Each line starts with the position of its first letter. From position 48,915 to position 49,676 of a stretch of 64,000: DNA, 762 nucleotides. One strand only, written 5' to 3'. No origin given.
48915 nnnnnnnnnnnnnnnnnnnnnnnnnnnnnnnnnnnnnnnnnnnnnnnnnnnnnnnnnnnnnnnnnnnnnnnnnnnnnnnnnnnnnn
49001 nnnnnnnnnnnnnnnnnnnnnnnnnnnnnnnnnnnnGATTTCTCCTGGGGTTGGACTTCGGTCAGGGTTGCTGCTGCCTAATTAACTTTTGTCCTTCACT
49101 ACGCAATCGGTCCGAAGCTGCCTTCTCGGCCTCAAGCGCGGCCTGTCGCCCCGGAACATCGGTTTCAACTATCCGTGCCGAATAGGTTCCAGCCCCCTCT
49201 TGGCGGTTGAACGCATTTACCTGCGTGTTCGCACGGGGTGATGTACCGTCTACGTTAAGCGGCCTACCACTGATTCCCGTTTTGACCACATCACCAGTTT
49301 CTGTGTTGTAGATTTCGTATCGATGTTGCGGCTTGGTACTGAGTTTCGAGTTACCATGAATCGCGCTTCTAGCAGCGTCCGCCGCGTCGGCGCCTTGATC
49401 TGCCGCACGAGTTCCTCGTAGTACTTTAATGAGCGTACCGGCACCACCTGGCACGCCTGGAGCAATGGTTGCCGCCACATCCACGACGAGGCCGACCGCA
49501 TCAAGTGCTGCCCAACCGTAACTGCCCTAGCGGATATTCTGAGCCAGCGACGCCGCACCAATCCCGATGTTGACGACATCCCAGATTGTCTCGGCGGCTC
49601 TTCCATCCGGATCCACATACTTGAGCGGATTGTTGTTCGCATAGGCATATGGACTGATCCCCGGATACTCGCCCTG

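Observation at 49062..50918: In-frame amber codon 20 residues into an orphan Rhs toxin tip, with intact downstream immunity candidate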

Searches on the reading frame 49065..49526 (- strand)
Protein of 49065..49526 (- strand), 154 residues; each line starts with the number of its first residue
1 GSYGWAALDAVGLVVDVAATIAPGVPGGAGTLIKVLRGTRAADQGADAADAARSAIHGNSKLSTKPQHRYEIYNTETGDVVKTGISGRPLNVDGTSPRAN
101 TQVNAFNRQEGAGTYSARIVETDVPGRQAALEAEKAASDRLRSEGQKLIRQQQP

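Call 9: search_protein_families(library=pfam, proteins=[window:49065-49526:-], max_evalue=1)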
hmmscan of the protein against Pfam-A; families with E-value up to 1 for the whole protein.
window:49065-49526:- (154 aa): 1 family
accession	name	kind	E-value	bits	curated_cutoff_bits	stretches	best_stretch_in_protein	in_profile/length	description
PF15653.11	Tox-URI2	-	1.4e-14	54.6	20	1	61-137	2-77/86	URI fold toxin 2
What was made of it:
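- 49116..49346 (-): Tox-URI2 (GIY-YIG/URI fold) nuclease toxin domain, intact in sequence. Pfam PF15653, E 1.4e-14, 54.6 bits against a cutoff of 20 (call 9).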

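Call 17: find_related_loci(query=window:49065-49526:-, collection=genome_contigs, flank=10000)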
Query window:49065-49526:- (154 aa) in genome_contigs; peptide patterns used: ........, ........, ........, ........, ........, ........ (x = any residue, [..] = any of these).
599 stretches matched a pattern (row limit reached: there are more); 5 encode a relative of the query (tblastn E <= 1e-3); 5 distinct loci.
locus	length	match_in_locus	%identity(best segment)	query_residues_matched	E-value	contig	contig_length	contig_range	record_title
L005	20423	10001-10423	84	1-141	8e-72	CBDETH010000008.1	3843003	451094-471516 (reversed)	MAG: bacterium isolate a37c322d-fd18-4de0-acdf-9ec38001f2fc genome assembly, contig: contig_8, whole genome shotgun sequ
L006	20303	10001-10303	61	54-154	1e-38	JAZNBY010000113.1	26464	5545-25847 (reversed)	MAG: Lachnospiraceae bacterium isolate T1900044739_TS20190205.MAGScoT_cleanbin_000057 SGB_2038_k141_835500, whole genome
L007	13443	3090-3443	53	38-154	1e-34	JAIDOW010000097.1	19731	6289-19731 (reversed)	MAG: Lachnospiraceae bacterium isolate SC0352_S19_5 SC0352_S19_5_contig_97, whole genome shotgun sequence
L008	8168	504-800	57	56-154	4e-34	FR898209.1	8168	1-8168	Eubacterium sp. CAG:841 genomic scaffold, scf44, whole genome shotgun sequence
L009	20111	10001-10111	59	1-37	3e-9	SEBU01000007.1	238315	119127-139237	MAG: Gammaproteobacteria bacterium isolate PMG_192 scaffold_222, whole genome shotgun sequence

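Call 31: search_solved_structures(query=A2, max_evalue=1, show_alignments=1)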
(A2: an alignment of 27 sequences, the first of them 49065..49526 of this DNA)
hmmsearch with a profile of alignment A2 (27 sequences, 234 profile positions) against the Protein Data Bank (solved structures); distinct sequences matched with E-value up to 1: 11.
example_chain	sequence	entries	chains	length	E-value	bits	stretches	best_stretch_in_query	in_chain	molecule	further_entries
9c4k_Q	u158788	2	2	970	0.0039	20.6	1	4-97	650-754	Toxin subunit YenC2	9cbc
9pt5_A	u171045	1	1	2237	0.017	18.6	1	4-67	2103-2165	Teneurin-like protein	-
8fjp_A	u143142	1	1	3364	0.019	18.4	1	3-52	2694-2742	salivary gland surface protein 1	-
6h6e_F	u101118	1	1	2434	0.028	17.8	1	4-58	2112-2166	TcdB2,TccC3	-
6suf_F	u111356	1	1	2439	0.03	17.7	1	4-58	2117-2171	TcdB2,TccC3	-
8h8b_A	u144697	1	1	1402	0.054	16.9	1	3-77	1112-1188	Putative Rhs-family protein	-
6h6f_F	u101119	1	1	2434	0.15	15.5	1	4-58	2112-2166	TcdB2,TccC3,TccC3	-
1ml5_p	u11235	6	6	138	0.28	14.6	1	185-229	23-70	50S RIBOSOMAL PROTEIN L16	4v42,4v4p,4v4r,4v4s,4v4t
4igl_B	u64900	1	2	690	0.38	14.1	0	4-43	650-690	YenC2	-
7q97_A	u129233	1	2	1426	0.39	14.1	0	4-82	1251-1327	Rhs family protein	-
8h8a_A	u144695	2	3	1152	0.44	13.9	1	3-42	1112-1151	Putative Rhs-family protein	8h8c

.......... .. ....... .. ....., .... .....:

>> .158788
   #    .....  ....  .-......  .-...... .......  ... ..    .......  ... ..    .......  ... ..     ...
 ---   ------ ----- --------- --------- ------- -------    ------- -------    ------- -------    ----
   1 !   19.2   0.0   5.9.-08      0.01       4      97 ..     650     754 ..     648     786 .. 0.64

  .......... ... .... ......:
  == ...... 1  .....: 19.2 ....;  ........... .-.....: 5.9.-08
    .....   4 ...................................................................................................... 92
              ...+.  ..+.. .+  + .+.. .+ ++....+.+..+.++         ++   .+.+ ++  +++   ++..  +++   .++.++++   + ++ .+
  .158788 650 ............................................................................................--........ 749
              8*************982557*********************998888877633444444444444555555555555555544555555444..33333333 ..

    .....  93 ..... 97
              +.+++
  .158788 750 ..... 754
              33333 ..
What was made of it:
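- Tried and rejected: No toxin-domain homologue was found by sequence (call 31).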

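Call 39: predict_structure(alignment_id=A2)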
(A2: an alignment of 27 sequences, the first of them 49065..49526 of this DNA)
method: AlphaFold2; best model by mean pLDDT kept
length: 154 residues; sequences in the alignment: 27
mean_pLDDT: 74.6   pTM: 0.61
mean pLDDT of the five models: 74.6, 74.0, 73.8, 73.8, 72.8
residues with pLDDT >= 90: 87; 70-90: 10; 50-70: 12; < 50: 45
segments of 3 or more residues with pLDDT < 50: 1-45
pLDDT, mean of each block of 10 residues (from residue 1): 34 33 30 36 52 69 93 97 96 97 97 97 95 97 94 81
secondary structure, 60 per line:
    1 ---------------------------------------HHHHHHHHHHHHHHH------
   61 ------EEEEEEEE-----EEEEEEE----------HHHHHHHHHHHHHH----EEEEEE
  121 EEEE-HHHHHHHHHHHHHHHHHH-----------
elements in order: H40-54 E67-74 E80-86 H97-110 E115-124 H126-143
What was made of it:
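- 49413..49600 (-): Pre-toxin linker (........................*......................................). It contains the amber codon. AF2 predicts it disordered in isolation (call 39).
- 49116..49346 (-): AF2 pLDDT is above 90 over the domain (call 39).
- On Tox-URI2 (PF15653): The AF2 model has pLDDT above 90 over the domain (call 39).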

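Call 55: search_protein_families(library=ncbifam, proteins=[window:49065-49526:-], max_evalue=0.01)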
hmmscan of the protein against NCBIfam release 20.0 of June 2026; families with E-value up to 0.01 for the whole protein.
window:49065-49526:- (154 aa): 0 families
